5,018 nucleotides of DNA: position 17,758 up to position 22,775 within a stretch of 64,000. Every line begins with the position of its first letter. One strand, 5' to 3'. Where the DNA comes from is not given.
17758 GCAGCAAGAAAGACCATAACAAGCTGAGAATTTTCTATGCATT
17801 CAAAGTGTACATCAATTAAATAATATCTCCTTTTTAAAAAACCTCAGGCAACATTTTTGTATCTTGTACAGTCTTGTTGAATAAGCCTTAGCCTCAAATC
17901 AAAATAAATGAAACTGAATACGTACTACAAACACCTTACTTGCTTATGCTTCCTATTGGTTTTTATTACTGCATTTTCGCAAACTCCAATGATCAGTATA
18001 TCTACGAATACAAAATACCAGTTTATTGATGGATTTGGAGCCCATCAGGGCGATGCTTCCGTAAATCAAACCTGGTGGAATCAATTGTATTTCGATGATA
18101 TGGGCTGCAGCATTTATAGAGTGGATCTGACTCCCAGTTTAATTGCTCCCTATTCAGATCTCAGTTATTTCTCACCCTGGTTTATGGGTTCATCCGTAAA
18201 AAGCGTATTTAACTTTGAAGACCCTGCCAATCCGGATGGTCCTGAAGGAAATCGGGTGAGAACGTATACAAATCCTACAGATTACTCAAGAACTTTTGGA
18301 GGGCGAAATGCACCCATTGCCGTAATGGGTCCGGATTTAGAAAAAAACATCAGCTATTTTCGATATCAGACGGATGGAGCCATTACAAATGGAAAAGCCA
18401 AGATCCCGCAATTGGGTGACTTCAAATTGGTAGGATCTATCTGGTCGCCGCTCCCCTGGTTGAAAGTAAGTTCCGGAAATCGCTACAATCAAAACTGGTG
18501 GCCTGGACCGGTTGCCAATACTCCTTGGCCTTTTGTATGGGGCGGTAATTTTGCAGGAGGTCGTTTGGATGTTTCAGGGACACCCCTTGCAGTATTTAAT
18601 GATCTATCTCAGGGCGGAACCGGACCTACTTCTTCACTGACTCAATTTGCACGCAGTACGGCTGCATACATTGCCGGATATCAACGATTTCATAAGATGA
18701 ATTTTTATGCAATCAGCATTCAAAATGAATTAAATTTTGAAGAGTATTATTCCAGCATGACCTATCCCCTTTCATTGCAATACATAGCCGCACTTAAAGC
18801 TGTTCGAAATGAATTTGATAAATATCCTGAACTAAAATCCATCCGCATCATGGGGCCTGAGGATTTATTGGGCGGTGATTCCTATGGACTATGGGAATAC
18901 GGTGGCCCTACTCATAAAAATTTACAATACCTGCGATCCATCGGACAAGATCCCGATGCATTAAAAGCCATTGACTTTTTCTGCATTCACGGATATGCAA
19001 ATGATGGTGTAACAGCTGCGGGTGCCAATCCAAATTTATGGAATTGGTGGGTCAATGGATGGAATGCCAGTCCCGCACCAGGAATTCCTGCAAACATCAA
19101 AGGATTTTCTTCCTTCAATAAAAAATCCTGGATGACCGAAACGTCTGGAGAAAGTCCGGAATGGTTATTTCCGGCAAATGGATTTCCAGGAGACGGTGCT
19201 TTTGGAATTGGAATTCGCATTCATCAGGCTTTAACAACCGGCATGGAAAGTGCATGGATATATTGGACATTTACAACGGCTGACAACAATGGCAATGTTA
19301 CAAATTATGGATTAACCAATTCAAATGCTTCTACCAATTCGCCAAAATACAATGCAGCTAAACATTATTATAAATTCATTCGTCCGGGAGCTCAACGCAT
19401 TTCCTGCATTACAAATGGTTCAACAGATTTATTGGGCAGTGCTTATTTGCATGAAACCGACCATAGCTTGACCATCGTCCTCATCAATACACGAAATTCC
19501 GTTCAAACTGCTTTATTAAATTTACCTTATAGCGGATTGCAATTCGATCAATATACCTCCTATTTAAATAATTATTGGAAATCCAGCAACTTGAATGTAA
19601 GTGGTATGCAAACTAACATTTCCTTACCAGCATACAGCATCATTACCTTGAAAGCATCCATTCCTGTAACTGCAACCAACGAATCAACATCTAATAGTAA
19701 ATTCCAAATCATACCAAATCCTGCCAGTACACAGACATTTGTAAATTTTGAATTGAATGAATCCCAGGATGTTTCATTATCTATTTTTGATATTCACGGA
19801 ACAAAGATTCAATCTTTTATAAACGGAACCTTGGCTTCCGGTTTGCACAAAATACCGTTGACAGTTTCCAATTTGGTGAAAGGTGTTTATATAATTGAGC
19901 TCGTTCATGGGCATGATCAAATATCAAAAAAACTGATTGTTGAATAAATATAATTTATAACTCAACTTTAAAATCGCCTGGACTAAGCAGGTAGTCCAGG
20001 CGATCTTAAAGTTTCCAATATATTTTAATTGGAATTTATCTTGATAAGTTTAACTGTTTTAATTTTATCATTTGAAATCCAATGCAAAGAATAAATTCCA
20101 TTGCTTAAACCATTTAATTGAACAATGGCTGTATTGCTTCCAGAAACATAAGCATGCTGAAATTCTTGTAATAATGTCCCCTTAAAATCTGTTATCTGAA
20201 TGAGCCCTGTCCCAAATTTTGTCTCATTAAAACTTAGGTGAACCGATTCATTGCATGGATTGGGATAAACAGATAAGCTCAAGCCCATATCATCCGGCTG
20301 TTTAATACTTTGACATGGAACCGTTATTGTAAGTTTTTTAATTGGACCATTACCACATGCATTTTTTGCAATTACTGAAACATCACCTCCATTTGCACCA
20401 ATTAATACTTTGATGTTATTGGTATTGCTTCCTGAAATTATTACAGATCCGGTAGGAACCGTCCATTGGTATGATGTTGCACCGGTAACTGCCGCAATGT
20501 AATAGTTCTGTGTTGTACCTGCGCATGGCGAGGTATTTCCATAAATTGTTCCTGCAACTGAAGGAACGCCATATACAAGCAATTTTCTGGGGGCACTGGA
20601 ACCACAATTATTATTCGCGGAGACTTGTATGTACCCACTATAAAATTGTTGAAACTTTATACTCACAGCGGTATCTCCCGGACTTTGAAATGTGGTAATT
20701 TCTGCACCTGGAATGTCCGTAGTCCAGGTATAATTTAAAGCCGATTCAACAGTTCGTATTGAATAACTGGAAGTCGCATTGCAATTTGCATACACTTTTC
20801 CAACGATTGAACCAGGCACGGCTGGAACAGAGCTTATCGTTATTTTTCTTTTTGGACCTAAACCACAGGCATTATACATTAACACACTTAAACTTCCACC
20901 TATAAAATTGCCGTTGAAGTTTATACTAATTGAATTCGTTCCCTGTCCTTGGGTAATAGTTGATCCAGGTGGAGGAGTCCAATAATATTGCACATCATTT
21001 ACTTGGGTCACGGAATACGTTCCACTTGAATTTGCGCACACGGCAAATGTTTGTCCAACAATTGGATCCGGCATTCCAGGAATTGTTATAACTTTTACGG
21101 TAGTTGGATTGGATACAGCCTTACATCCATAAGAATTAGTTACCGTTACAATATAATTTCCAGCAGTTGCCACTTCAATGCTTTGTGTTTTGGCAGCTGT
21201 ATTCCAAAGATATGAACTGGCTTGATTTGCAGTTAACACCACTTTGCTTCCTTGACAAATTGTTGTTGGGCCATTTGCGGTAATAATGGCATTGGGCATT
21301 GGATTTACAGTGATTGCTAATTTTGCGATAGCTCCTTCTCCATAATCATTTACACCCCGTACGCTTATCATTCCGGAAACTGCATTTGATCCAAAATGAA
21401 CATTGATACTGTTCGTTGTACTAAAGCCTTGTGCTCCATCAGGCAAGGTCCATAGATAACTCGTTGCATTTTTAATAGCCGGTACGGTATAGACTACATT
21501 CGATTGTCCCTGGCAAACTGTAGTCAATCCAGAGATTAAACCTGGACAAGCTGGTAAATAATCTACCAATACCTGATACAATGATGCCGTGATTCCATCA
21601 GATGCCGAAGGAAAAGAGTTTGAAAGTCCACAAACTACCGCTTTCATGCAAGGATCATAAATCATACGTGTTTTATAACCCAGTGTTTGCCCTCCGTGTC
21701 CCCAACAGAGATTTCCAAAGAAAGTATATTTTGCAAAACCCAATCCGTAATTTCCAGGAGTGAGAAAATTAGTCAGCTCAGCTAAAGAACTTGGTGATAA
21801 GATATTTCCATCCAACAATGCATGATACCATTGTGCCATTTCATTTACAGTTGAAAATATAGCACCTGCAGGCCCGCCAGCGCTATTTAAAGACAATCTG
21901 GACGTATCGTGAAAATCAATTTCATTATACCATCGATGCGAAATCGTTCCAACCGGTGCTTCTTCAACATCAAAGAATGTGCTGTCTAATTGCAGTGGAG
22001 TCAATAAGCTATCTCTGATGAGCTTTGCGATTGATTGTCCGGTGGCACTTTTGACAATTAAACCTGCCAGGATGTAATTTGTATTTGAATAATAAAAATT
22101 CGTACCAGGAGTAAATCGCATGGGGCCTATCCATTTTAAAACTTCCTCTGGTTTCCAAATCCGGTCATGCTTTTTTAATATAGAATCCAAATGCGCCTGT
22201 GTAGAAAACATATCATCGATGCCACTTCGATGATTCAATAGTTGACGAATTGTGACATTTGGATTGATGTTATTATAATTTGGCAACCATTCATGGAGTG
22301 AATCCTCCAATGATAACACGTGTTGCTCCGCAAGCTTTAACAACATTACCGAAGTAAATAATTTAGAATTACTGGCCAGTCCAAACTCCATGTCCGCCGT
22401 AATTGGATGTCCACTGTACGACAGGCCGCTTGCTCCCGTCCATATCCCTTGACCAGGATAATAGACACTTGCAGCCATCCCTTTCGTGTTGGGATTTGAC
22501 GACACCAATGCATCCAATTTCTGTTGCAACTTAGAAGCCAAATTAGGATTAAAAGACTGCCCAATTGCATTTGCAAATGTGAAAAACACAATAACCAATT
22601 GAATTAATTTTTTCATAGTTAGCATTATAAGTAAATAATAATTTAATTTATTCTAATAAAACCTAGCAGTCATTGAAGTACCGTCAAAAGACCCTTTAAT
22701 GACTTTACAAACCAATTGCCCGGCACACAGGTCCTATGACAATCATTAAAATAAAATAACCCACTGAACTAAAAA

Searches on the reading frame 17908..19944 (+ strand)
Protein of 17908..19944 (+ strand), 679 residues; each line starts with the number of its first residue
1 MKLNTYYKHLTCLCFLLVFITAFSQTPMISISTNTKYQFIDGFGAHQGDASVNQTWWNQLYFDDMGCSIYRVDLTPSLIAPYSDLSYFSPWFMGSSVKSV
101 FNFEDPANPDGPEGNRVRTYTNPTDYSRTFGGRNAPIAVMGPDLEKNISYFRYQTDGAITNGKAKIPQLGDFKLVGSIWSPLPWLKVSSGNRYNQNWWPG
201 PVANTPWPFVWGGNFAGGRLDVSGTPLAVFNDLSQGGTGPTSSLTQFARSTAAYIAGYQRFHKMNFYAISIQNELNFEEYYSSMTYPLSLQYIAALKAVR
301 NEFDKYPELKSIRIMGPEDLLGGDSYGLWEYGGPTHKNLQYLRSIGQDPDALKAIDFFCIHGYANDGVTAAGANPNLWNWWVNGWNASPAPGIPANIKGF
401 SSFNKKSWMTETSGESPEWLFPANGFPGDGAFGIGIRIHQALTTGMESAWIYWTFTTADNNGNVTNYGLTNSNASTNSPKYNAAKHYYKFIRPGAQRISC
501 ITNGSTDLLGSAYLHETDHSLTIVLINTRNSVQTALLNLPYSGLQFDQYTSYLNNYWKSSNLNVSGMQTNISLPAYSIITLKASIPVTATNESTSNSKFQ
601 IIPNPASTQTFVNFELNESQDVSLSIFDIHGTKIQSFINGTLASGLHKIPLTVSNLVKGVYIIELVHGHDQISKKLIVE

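Call 80: search_protein_families(library=pfam, proteins=[window:17908-19944:+], max_evalue=0.00001)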
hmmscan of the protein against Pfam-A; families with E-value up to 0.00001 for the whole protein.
window:17908-19944:+ (679 aa): 1 family
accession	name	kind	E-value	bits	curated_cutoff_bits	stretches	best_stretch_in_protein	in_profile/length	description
PF18962.6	Por_Secre_tail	-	1.4e-11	45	27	1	601-678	1-75/75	Secretion system C-terminal sorting domain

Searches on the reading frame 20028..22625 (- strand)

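Call 80: search_protein_families(library=pfam, proteins=[window:20028-22625:-], max_evalue=0.00001)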
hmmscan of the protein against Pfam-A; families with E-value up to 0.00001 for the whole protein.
window:20028-22625:- (866 aa): 3 families
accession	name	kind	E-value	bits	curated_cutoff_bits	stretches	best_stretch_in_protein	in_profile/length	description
PF19408.5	PKD_6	-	9.1e-68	225.1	25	4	688-766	2-81/82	PKD-like domain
PF00144.29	Beta-lactamase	-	2.5e-51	175.3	27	1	38-350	2-323/329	Beta-lactamase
PF18962.6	Por_Secre_tail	-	7.4e-10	39.4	27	1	786-861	1-74/75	Secretion system C-terminal sorting domain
